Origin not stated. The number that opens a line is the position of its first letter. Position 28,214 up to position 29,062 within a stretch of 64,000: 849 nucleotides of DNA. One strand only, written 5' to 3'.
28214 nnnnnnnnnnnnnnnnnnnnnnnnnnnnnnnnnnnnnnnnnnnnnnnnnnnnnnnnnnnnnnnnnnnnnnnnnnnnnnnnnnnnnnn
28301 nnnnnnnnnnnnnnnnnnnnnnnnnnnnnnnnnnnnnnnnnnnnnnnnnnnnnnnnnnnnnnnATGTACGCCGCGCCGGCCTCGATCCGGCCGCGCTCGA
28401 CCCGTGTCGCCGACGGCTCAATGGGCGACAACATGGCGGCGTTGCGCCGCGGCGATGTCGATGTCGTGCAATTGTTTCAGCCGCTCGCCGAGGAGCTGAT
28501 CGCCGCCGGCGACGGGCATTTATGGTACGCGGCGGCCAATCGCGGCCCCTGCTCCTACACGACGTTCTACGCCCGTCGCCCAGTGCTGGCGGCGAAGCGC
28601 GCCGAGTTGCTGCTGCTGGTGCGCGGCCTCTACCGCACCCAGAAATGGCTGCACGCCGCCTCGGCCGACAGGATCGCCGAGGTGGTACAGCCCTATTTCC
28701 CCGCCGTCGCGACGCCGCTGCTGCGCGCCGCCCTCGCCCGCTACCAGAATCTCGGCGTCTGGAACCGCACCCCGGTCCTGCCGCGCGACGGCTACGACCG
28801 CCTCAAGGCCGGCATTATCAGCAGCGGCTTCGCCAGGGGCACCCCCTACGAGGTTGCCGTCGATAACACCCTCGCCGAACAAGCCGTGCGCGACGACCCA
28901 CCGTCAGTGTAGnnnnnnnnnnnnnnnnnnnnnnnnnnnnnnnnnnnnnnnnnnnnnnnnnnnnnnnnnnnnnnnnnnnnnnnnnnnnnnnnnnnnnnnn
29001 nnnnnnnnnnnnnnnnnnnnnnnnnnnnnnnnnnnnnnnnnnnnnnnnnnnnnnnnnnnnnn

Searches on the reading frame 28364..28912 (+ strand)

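Call 43: search_protein_families(library=pfam, proteins=[window:28364-28912:+], max_evalue=0.01)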
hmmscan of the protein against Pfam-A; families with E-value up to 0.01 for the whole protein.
window:28364-28912:+ (182 aa): 1 family
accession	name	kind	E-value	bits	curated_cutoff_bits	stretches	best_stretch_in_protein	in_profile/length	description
PF13379.11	NMT1_2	-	0.0026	18.1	24.7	1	19-107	160-247/252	NMT1-like family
